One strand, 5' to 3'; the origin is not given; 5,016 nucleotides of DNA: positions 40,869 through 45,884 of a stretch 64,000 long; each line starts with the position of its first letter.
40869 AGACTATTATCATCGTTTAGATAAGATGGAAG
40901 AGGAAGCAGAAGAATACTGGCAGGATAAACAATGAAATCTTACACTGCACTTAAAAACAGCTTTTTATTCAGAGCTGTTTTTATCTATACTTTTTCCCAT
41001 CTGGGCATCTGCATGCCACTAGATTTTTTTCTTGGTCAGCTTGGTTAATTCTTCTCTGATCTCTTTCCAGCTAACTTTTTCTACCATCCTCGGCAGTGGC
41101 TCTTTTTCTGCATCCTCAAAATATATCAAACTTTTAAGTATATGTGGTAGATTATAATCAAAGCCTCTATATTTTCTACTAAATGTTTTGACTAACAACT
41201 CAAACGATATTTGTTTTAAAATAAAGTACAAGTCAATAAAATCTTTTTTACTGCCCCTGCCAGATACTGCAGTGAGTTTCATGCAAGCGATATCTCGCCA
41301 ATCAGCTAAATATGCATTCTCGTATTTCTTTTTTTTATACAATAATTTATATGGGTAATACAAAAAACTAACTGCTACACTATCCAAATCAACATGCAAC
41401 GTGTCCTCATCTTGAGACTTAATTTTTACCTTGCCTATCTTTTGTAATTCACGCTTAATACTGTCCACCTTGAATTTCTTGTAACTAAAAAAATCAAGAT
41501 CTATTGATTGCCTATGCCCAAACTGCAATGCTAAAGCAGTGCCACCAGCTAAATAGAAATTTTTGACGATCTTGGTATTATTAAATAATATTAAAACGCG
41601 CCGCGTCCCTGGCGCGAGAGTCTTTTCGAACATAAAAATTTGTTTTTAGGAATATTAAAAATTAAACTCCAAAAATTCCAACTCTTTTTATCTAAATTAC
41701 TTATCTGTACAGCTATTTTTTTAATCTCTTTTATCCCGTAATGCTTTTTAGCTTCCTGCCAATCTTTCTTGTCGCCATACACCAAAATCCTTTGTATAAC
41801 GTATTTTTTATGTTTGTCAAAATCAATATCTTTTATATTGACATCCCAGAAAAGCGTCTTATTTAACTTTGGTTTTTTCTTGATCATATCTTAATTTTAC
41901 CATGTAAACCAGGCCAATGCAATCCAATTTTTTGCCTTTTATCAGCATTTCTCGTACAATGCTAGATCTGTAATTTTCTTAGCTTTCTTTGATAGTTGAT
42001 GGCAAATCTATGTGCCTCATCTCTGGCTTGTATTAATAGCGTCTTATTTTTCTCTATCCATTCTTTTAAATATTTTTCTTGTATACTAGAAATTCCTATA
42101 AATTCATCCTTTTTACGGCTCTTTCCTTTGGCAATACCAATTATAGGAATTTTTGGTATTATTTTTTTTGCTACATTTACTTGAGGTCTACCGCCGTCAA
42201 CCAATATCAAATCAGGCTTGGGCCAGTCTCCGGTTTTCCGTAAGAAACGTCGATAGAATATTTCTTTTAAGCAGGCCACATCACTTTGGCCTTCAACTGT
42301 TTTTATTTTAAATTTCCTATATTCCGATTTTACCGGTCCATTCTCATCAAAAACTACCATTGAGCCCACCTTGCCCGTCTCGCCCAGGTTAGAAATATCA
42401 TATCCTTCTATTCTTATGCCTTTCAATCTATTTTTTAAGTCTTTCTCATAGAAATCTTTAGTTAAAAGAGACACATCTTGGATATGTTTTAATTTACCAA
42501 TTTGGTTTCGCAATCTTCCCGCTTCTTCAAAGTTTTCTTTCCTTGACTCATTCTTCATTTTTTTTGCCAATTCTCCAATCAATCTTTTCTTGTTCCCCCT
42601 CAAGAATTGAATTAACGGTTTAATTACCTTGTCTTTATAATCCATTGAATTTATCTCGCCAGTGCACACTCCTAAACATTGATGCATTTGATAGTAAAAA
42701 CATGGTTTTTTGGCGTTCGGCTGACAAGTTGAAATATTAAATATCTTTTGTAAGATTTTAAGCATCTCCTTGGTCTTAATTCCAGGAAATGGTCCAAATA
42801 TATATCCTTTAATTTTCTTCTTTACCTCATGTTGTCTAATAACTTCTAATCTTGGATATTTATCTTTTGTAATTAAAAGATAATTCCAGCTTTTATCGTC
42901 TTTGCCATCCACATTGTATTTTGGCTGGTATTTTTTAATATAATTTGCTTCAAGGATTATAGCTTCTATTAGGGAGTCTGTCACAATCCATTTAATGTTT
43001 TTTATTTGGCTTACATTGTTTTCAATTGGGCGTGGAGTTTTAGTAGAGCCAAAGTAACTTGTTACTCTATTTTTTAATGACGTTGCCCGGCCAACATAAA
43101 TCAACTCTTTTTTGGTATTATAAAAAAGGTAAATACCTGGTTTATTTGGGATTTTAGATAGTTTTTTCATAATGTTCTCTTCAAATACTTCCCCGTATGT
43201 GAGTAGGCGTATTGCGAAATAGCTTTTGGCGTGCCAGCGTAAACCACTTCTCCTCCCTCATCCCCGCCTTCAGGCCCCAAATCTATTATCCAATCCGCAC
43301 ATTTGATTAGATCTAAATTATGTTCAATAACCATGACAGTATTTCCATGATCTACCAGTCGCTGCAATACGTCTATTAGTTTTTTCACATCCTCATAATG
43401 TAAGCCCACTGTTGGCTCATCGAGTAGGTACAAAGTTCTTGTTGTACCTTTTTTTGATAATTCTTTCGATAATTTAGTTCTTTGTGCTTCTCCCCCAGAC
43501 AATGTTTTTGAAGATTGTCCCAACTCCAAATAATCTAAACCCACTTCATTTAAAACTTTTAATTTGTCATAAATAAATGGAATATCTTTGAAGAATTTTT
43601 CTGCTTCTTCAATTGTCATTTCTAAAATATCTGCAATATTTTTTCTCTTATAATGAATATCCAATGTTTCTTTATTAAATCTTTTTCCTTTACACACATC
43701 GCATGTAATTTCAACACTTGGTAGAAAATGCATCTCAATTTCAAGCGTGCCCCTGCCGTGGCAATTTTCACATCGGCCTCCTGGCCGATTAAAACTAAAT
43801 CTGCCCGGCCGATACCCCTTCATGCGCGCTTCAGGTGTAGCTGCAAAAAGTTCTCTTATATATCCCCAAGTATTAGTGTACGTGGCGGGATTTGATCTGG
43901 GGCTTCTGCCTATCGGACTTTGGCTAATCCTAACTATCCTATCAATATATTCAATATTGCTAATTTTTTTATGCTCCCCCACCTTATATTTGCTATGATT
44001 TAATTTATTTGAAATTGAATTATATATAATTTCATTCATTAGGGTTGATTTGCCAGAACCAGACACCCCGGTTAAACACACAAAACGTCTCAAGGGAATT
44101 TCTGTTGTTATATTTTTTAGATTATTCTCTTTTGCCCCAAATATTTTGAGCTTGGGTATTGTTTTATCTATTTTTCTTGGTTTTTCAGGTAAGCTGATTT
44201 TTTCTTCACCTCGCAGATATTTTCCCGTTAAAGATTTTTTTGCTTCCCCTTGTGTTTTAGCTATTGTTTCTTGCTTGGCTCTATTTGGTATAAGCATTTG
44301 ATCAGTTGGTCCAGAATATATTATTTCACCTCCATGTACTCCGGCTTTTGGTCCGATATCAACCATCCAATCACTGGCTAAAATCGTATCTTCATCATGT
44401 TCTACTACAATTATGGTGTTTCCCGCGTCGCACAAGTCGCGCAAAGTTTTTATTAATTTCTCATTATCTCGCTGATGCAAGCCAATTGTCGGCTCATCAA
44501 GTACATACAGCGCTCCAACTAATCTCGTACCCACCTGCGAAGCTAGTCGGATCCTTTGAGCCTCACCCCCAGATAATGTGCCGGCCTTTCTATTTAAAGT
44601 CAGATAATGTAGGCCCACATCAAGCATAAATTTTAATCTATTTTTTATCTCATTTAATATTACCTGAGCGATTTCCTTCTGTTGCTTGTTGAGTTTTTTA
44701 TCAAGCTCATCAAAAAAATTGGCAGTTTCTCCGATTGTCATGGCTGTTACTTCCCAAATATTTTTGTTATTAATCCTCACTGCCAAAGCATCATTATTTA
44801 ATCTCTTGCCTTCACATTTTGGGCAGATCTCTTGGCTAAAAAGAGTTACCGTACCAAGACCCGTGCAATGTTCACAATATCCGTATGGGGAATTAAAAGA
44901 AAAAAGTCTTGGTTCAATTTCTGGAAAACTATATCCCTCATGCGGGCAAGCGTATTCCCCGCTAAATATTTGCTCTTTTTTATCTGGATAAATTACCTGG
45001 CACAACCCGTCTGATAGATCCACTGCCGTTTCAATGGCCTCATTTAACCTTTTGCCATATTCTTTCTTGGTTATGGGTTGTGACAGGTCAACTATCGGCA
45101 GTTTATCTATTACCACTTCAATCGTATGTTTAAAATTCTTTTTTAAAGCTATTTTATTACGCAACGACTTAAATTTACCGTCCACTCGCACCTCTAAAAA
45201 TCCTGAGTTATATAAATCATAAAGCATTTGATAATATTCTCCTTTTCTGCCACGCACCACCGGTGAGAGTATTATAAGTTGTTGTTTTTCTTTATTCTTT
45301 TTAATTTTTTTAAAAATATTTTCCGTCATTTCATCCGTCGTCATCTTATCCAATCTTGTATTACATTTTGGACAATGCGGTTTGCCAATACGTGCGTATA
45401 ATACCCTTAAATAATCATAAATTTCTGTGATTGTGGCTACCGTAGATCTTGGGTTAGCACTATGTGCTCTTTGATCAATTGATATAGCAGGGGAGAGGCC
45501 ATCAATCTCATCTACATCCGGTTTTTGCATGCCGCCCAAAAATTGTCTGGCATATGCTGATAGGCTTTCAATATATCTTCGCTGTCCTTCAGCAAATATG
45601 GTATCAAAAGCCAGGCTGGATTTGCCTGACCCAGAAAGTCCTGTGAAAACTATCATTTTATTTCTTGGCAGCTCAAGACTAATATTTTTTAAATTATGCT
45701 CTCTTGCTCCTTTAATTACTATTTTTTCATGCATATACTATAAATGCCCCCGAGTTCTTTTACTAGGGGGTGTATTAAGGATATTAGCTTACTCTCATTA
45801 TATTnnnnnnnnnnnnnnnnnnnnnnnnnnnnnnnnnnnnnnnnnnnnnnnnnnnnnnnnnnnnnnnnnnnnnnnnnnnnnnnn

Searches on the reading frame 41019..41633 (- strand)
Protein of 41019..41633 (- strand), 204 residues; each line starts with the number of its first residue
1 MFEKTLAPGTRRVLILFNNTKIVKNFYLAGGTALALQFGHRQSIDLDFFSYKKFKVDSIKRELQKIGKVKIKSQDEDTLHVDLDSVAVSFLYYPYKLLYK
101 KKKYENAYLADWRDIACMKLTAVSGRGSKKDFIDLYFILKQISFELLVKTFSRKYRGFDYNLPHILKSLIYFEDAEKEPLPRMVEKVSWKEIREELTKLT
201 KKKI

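Call 60: search_protein_families(library=pfam, proteins=[window:41019-41633:-], max_evalue=0.0001)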
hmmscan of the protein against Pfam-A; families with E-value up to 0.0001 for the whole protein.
window:41019-41633:- (204 aa): 1 family
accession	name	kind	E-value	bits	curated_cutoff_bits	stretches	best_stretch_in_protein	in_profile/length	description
PF08843.17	AbiEii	-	2.7e-15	57.4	22.5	1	24-78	13-71/238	Nucleotidyl transferase AbiEii toxin, Type IV TA system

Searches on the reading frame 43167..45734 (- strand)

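Call 17: search_protein_families(library=pfam, proteins=[window:43167-45734:-], max_evalue=0.001)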
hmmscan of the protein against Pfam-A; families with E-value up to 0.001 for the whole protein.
window:43167-45734:- (855 aa): 18 families
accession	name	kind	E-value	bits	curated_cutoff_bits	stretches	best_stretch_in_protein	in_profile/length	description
PF17760.6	UvrA_inter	-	1.4e-26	93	23.3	1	138-250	4-108/109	UvrA interaction domain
PF00005.33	ABC_tran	-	1.4e-21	78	25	0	722-775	86-136/137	ABC transporter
PF02463.25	SMC_N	-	3e-09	37.1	40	0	712-817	135-209/220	RecF/RecN/SMC N terminal domain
PF03193.22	RsgA_GTPase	-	5.6e-08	33.2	30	0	533-572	91-129/174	RsgA GTPase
PF13555.12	AAA_29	-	1.9e-07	31.1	27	0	545-567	18-40/61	P-loop containing region of AAA domain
PF20720.3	nSTAND3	-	3.2e-07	30.6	27.2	0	546-599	14-59/155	Novel STAND NTPase 3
PF20703.3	nSTAND1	-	2e-06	28.2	27.1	0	532-567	16-51/379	Novel STAND NTPase 1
PF13304.12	AAA_21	-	2.5e-06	28.2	27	0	764-792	257-285/304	AAA domain, putative AbiEii toxin, Type IV TA system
PF00684.25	DnaJ_CXXCXGXG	-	5e-06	27.1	32.7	0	653-684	16-50/65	DnaJ central domain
PF13191.12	AAA_16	-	1.6e-05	25.9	32.6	0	550-570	25-45/167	AAA ATPase domain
PF01637.24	ATPase_2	-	1.8e-05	25.1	33.2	0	549-599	20-70/225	ATPase domain predominantly from Archaea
PF25201.1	nSTAND6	-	4.6e-05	23.9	27.7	0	535-588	4-57/148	Novel STAND NTPase 6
PF13401.12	AAA_22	-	6.6e-05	23.7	27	0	549-570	5-26/130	AAA domain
PF01583.26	APS_kinase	-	9.7e-05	22.9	21.1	0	26-43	3-20/152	Adenylylsulphate kinase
PF05729.18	NACHT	-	0.00016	22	26.7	0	550-583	1-34/167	NACHT domain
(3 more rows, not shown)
